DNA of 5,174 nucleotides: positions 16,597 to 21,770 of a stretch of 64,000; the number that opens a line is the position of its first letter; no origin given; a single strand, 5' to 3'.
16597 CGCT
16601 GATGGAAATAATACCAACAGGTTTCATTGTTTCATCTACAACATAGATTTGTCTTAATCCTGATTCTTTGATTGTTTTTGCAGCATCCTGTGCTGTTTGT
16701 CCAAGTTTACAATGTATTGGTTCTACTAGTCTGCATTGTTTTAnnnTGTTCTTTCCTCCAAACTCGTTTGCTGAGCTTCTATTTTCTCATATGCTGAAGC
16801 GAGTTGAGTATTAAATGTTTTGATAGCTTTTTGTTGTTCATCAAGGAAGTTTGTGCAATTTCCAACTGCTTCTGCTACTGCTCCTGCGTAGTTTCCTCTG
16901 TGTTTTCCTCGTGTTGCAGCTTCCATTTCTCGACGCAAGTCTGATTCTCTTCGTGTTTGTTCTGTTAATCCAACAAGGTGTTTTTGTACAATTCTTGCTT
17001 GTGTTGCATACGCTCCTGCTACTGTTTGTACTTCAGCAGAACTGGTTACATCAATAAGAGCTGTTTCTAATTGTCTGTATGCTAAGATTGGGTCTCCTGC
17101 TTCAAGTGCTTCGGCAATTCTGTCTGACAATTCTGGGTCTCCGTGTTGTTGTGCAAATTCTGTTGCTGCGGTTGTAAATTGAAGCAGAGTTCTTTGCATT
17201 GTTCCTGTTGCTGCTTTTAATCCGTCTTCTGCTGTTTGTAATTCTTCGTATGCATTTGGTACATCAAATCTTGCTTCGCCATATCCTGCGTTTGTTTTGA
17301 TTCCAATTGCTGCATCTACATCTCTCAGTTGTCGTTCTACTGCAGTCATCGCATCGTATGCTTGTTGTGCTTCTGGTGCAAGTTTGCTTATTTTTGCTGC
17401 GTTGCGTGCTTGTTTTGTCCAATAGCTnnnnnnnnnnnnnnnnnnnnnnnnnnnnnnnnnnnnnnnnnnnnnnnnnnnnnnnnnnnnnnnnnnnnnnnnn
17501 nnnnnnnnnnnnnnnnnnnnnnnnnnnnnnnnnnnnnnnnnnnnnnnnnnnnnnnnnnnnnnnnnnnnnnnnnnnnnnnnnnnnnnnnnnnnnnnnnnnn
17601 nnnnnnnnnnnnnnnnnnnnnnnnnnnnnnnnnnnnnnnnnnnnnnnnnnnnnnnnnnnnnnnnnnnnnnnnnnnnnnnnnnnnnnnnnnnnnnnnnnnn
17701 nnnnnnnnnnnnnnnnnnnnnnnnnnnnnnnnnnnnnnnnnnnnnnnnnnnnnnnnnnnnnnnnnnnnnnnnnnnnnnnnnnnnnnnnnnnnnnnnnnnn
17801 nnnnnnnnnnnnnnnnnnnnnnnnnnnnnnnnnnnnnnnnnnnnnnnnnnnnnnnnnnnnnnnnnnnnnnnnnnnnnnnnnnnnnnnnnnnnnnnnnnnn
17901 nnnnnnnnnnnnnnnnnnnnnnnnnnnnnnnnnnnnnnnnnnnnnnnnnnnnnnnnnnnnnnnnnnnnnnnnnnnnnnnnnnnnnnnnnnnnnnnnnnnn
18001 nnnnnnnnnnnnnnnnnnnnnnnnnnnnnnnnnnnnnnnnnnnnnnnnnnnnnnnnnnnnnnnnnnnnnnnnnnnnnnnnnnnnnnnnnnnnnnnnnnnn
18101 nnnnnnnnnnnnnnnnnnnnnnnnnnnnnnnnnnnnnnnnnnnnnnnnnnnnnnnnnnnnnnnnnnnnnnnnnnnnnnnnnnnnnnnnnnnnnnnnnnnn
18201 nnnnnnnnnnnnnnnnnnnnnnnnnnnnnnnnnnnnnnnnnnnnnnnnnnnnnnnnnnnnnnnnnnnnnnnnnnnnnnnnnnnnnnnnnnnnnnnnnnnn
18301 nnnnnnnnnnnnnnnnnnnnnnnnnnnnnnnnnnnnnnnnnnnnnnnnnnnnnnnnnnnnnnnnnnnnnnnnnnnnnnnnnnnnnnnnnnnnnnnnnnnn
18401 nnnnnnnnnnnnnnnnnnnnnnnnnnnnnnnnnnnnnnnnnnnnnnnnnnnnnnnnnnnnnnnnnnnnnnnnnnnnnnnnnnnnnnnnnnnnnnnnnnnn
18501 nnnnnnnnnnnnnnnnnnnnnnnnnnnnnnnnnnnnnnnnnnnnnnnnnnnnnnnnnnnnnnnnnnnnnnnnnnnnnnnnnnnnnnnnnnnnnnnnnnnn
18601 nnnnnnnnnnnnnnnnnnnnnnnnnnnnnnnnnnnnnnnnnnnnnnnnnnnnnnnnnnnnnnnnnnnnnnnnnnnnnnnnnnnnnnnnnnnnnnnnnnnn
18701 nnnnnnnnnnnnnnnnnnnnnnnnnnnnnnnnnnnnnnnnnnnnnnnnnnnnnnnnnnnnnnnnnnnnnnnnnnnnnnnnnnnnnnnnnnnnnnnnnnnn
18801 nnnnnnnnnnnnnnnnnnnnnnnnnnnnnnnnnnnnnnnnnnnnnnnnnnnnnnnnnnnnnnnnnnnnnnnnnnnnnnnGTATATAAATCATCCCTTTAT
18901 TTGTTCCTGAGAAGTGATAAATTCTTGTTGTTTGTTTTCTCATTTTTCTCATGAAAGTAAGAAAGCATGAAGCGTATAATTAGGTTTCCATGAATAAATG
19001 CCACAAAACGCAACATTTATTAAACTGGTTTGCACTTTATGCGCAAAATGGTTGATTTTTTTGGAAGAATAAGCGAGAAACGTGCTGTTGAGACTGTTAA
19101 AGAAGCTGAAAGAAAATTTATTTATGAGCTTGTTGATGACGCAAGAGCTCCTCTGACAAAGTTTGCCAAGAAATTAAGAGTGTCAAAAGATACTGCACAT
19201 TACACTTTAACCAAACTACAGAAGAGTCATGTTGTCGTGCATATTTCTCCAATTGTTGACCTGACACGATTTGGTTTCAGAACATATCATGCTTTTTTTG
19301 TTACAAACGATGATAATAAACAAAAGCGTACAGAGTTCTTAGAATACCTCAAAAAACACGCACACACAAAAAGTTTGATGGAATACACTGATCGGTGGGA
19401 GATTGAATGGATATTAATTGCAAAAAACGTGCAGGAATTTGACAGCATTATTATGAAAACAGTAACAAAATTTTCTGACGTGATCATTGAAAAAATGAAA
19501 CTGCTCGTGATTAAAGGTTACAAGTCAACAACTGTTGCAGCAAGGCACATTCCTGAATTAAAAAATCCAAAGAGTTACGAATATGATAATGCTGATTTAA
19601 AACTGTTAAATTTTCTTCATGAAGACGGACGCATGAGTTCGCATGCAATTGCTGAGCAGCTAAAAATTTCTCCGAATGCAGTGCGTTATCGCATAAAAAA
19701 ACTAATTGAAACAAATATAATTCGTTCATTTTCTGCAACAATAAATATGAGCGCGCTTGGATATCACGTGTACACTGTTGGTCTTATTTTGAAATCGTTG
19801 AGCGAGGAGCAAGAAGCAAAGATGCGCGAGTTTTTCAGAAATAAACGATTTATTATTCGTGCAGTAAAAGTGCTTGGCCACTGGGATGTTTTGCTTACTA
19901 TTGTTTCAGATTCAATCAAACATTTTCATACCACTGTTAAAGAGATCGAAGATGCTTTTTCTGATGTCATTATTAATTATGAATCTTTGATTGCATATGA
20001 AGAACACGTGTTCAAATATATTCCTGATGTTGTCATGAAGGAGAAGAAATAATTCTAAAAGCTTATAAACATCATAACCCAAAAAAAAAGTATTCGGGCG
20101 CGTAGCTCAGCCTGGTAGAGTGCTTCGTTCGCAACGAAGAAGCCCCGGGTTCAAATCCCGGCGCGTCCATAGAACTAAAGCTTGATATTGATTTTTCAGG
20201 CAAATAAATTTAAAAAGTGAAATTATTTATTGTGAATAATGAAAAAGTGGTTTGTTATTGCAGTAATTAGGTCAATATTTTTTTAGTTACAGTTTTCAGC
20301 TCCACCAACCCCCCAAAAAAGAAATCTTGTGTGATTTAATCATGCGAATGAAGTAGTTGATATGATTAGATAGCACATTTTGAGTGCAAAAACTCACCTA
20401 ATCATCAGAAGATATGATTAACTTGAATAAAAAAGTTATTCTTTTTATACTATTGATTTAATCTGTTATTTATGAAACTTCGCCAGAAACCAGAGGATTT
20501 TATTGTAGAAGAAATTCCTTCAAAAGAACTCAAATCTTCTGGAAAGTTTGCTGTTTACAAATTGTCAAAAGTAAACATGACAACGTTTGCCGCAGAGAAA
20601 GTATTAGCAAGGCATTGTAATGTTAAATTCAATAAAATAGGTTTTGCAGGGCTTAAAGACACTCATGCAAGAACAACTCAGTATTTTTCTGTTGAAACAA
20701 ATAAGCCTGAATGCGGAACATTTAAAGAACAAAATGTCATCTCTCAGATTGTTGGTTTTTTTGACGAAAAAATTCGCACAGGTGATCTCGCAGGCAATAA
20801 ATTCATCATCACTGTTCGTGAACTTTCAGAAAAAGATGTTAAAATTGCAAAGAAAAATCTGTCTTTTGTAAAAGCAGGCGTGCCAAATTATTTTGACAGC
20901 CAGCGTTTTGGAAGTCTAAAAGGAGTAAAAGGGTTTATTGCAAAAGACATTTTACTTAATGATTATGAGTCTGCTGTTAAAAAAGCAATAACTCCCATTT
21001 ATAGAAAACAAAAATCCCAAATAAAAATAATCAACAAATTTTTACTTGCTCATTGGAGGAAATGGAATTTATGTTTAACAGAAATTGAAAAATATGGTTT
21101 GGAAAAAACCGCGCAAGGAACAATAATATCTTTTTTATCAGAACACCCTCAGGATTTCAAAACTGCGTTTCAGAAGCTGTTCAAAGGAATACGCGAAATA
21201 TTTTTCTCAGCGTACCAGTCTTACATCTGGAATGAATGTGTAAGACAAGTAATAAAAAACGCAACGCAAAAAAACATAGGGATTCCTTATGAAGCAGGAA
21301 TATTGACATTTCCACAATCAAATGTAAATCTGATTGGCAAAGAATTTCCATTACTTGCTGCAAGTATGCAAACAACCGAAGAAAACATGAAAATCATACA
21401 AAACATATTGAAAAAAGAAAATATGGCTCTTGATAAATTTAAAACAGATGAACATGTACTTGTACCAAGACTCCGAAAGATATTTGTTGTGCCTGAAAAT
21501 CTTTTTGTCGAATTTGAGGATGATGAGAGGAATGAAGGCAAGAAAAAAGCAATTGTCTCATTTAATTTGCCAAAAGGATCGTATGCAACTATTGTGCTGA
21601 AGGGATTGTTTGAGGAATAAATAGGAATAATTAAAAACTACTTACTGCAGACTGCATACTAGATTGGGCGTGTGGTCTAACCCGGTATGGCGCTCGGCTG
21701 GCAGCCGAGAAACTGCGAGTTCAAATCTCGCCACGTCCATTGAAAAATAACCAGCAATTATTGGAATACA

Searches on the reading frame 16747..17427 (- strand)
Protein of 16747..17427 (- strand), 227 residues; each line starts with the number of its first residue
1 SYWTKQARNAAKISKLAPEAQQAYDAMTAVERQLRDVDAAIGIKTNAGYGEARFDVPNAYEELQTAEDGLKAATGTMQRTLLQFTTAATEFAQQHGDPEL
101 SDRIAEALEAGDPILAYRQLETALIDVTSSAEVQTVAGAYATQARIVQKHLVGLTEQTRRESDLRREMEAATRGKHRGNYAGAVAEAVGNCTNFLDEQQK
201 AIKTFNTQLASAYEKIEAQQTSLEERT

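Call 76: predict_structure(alignment_id=A7)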
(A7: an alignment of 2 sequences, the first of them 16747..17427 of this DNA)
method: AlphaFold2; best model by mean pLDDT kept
length: 227 residues; sequences in the alignment: 2
mean_pLDDT: 70.6   pTM: 0.64
mean pLDDT of the five models: 70.6, 65.9, 61.3, 56.8, 55.1
residues with pLDDT >= 90: 9; 70-90: 142; 50-70: 24; < 50: 52
segments of 3 or more residues with pLDDT < 50: 1-24, 33-35, 37-54, 175-178
pLDDT, mean of each block of 10 residues (from residue 1): 37 44 49 48 43 53 78 76 83 82 80 85 87 88 88 75 79 55 72 84 84 83 73
secondary structure, 60 per line:
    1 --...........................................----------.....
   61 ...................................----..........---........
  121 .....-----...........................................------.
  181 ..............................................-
elements in order: H3-45 H56-95 H100-109 H113-125 H131-173 H180-226

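Call 79: fold_search(model_id=the predicted structure, library=pdb)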
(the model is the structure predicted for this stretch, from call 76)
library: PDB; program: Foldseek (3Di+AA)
matches with E <= 10: 655; with E <= 0.001: 0
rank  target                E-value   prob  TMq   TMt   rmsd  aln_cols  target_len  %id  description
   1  8d9o                  3.4e-02  0.77  0.23  0.26  23.0       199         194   12  De Novo Photosynthetic Reaction Center Protein in Apo-State (released 2022-09-28)
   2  7yqc_A                7.7e-02  0.89  0.32  0.36  24.0       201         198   14  EM structure of human PA28gamma (released 2022-09-21)
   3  8tn1_A                1.0e-01  0.63  0.23  0.31  19.9       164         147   15  De novo designed protein binds poly ADP ribose polymerase inhibitors (PARPi) - apo (released 2024-04-24)
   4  7uw5_A                1.0e-01  0.57  0.22  0.09  16.3       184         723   14  EcMscK G924S mutant in a closed conformation (released 2022-11-23)
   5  5vjs                  1.1e-01  0.69  0.27  0.30  21.1       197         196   13  De Novo Photosynthetic Reaction Center Protein Equipped with Heme B, a synthetic Zn porphyrin, and Zn(II) cations (released 2018-04-25)
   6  6r2g_A                1.3e-01  0.91  0.30  0.43  13.0       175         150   11  Crystal structure of a single-chain protein mimetic of the gp41 NHR trimer in complex with the synthetic CHR peptide C (released 2019-07-10)
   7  9fed                  1.3e-01  0.94  0.34  0.40  12.9       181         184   13  Single-chain chimeric protein mimicking the interaction between HR1 and HR2 in HIV gp41 (released 2025-05-28)
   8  7drw_M                1.5e-01  0.85  0.34  0.36  19.5       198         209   11  Bovine 20S immunoproteasome in complex with two human PA28alpha-beta activators (released 2021-01-20)
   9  4uos                  1.6e-01  0.35  0.22  0.25  20.8       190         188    9  Thermodynamic hyperstability in parametrically designed helical bundles (released 2014-11-05)
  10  5mx5_J                1.8e-01  0.57  0.28  0.31  21.2       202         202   14  Mouse PA28alpha-beta (released 2017-09-13)
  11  9qwr_B                1.8e-01  0.35  0.22  0.26  15.7       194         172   14  MIC60 helical bundle dimer (released 2026-02-25)
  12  6xmj_Q                1.9e-01  0.57  0.31  0.33  26.4       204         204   14  Human 20S proteasome bound to an engineered 11S (PA26) activator (released 2020-07-22)
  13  6uth_a                2.0e-01  0.63  0.31  0.32  26.2       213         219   10  Allosteric coupling between alpha-rings of 20S proteasome, 20S proteasome singly capped with a PA26/E102A_PANc, togeth (released 2020-09-09)
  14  5msk_D                2.1e-01  0.44  0.26  0.28  24.4       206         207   14  Mouse PA28beta (released 2017-09-13)
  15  8s2f_BBB              2.2e-01  0.57  0.28  0.33  14.9       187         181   11  Crystal structure of Borrelia burgdorferi paralogous family 12 outer surface protein BBH37 (released 2025-03-05)
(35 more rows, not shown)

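Call 93: fold_search(model_id=the predicted structure, library=viral)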
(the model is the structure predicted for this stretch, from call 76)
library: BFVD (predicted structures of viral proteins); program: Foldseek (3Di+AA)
matches with E <= 10: 783; with E <= 0.001: 0
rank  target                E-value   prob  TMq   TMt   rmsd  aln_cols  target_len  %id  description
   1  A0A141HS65            2.9e-02  0.82  0.25  0.22  17.6       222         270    9  (no name in the UniProt tables at hand)
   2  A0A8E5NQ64            3.7e-02  0.60  0.21  0.05  22.5       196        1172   15  (no name in the UniProt tables at hand)
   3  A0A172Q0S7            4.3e-02  0.94  0.34  0.34  16.7       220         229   16  PspA/IM30 family protein [Acinetobacter phage vB_AbaM_ME3]
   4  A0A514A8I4            5.0e-02  0.90  0.28  0.25  18.7       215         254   13  Uncharacterized protein [Pantoea phage Kyle]
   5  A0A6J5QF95            5.8e-02  0.63  0.25  0.11  23.6       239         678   19  Uncharacterized protein [uncultured Caudovirales phage]
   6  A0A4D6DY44            6.4e-02  0.47  0.22  0.20  24.0       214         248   14  Uncharacterized protein [Edwardsiella phage pEt-SU]
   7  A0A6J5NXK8            8.7e-02  0.91  0.30  0.20  10.7       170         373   15  Uncharacterized protein (Fragment) [uncultured Caudovirales phage]
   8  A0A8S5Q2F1            9.1e-02  0.25  0.17  0.19  16.9       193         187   16  Uncharacterized protein [Myoviridae sp. ctMYT7]
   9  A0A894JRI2            9.6e-02  0.18  0.15  0.12  25.9       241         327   13  (no name in the UniProt tables at hand)
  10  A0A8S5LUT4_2          1.2e-01  0.30  0.21  0.07  41.9       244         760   16  Tail protein [Siphoviridae sp. ctMsr1]
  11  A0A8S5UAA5            1.2e-01  0.72  0.32  0.16  36.8       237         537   15  L SHAPED TAIL FIBER PROTEIN [Myoviridae sp. ctNrE4]
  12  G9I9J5                1.2e-01  0.21  0.18  0.12  25.1       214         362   12  (no name in the UniProt tables at hand)
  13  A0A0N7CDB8            1.5e-01  0.47  0.27  0.15  23.6       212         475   12  Uncharacterized protein [Salmonella phage 38]
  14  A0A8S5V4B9            1.6e-01  0.69  0.24  0.34  14.6       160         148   18  Nucleoporin [Siphoviridae sp. ctNHg2]
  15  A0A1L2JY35            1.6e-01  0.25  0.17  0.23  21.9       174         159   13  Uncharacterized protein [Aeribacillus phage AP45]
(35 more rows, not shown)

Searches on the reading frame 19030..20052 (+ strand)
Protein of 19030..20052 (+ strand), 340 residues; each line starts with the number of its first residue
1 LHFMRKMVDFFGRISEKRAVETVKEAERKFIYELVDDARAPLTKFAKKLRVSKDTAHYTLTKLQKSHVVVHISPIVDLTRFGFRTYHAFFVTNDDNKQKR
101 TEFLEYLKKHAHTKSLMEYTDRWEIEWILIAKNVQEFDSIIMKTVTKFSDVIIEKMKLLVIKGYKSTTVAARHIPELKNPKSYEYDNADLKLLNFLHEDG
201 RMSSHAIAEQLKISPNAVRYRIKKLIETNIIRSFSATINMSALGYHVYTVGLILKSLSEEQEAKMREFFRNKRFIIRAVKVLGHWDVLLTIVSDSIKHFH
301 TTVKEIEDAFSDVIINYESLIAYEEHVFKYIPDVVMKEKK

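Call 5: search_protein_families(library=pfam, proteins=[window:19030-20052:+], max_evalue=0.1)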
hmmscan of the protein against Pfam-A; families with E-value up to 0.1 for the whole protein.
window:19030-20052:+ (340 aa): 28 families (the best 25 are shown)
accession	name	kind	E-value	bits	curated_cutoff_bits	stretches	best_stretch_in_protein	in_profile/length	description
PF13404.12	HTH_AsnC-type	-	2.7e-17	62.7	27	2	186-225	2-41/42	AsnC-type helix-turn-helix domain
PF13412.12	HTH_24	-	4.4e-16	58.6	21.9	1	186-232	2-48/48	Winged helix-turn-helix DNA-binding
PF12840.13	HTH_20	-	3.2e-11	43.5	27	1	191-232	8-49/51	Helix-turn-helix domain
PF08279.18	HTH_11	-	9.1e-07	29.1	25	1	191-229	4-43/55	HTH domain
PF01047.28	MarR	-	1.1e-06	28.9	24.6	1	190-233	6-49/59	MarR family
PF12802.13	MarR_2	-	3.9e-06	27.4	27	1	192-232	10-51/61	MarR family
PF13556.12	HTH_30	-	2.5e-05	24.4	27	1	203-227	14-38/59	PucR C-terminal helix-turn-helix domain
PF01022.26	HTH_5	-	0.00028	21.2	22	1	190-232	5-46/47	Bacterial regulatory protein, arsR family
PF08280.17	HTH_Mga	-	0.00041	20.7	23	1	189-225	7-43/59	M protein trans-acting positive regulator (MGA) HTH domain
PF04967.18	HTH_10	-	0.00057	20.1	23.1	0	201-226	23-48/53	HTH DNA binding domain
PF01037.27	AsnC_trans_reg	-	0.001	19.3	25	0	264-307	13-57/73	Lrp/AsnC ligand binding domain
PF08461.16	HTH_12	-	0.0027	18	21.4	1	192-232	3-49/66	Ribonuclease R winged-helix domain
PF01325.25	Fe_dep_repress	-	0.0029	18.2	26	0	29-69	11-52/60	Iron dependent repressor, N-terminal DNA binding domain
PF08220.18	HTH_DeoR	-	0.0038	17.4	21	0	191-231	4-44/57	DeoR-like helix-turn-helix domain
PF02082.26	Rrf2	-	0.0049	17.5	30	1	197-234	19-56/132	Iron-dependent Transcriptional regulator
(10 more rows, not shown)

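Call 85: search_protein_families(library=padloc, proteins=[window:19039-20052:+], max_evalue=0.5)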
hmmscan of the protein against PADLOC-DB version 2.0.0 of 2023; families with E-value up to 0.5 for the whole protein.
window:19039-20052:+ (337 aa): 12 families
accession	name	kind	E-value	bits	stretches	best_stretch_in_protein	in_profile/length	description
PDLC01848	CARF3--CARF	-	3e-08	31.6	2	180-232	133-183/197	-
PDLC01866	CARF3--CARF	-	4e-08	31.5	1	170-229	125-184/207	-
PDLC01434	CasR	-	9.1e-08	30.2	2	177-232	124-175/191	"CAS-I,CAS-II,CAS-III,CAS-IV,CAS-V,CAS-VI; associated_signaling"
PDLC01438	Csa3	-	1.5e-07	29.8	2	17-154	142-267/305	"CAS-I,CAS-II,CAS-III,CAS-IV,CAS-V,CAS-VI; associated_signaling"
PDLC01268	CasR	-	1.9e-06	25.9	2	176-229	111-168/179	"CAS-I,CAS-II,CAS-III,CAS-IV,CAS-V,CAS-VI; associated_signaling"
PDLC01044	Csa3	-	4.8e-06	24.6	1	177-228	129-179/194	Type I-A associated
PDLC02975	WH_III-A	-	1.1e-05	23.8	1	185-267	4-85/103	-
PDLC01852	CARF3--CARF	-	0.00021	19.3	1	180-229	139-188/208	-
PDLC03963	SoFic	-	0.00028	18.4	1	176-232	279-341/361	-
PDLC01850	CARF3--CARF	-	0.0015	16.5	0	181-227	142-188/209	-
PDLC04133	mad1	-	0.0016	16.7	1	198-221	5-28/60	mads_1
PDLC01879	CARF3--CARF_TM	-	0.003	15.2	1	165-230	140-202/222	-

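Call 86: search_protein_families(library=ncbifam, proteins=[window:19039-20052:+], max_evalue=0.1)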
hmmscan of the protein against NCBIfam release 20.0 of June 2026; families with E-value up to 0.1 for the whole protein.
window:19039-20052:+ (337 aa): 26 families (the best 25 are shown)
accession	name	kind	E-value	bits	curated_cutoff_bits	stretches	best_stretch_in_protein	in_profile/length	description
NF041396.1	TranRegLrp_Halo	equivalog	1.2e-21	77.2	190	2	182-303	3-122/149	HTH-type transcriptional regulator Lrp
NF008384.0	PRK11179.1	equivalog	6.9e-21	74.7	227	2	178-322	3-145/153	transcriptional regulator AsnC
NF040947.1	trans_reg_LysM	equivalog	1.1e-20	73.8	180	2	183-304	2-119/136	HTH-type transcriptional regulator LysM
NF053758.1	ChrTpTrnRegChrS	equivalog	1.9e-19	69.9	250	2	179-245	9-75/158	chromate efflux transcriptional regulator ChrS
NF040820.1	trans_reg_LrpA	equivalog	1.2e-13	51.1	250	2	183-248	3-68/141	HTH-type transcriptional regulator LrpA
NF041395.1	TranRegLrpA1_Halo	equivalog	8.5e-11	42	250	2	186-252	7-74/142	HTH-type transcriptional regulator LrpA1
NF040708.3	Siroheme_Dcarb_AhbA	equivalog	8.9e-11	41.7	140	2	202-265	20-80/144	siroheme decarboxylase subunit alpha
NF008370.0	PRK11169.1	equivalog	1e-06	28.5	233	1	178-252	8-83/164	leucine-responsive transcriptional regulator Lrp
NF040707.3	Siroheme_Dcarb_AhbB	equivalog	1.8e-06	27.8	125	1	203-244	18-59/146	siroheme decarboxylase subunit beta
TIGR02702.1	SufR_cyano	equivalog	2.8e-06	27.2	178.8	1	188-247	5-62/208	iron-sulfur cluster biosynthesis transcriptional regulator SufR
TIGR01884.1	cas_HTH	subfamily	3.7e-06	26.5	60.2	1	174-230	132-188/202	CRISPR-associated CARF protein Csa3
NF040939.2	trans_reg_lrs14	equivalog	4.9e-06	26.5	90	1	180-229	17-67/103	Lrs14 family HTH-type transcriptional regulator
NF053606.1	Sta1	subfamily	1.2e-05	25.3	80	1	180-234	16-70/100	Sta1 family transcriptional regulator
NF038251.1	AdcR_fam_Zn_TF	equivalog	6e-05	23.3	175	1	193-233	44-84/143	zinc-dependent MarR family transcriptional regulator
TIGR04176.1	MarR_EPS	equivalog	0.0001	22.3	88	1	183-252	3-74/105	MarR family EPS-associated transcriptional regulator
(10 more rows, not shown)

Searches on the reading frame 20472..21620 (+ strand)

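Call 5: search_protein_families(library=pfam, proteins=[window:20472-21620:+], max_evalue=0.1)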
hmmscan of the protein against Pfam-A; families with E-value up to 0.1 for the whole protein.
window:20472-21620:+ (382 aa): 2 families
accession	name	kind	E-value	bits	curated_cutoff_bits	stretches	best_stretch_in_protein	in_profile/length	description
PF01142.23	TruD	-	4.2e-73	247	27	1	2-377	17-410/412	tRNA pseudouridine synthase D (TruD)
PF01324.24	Diphtheria_R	-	0.014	15.4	25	1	98-157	23-83/167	Diphtheria toxin, R domain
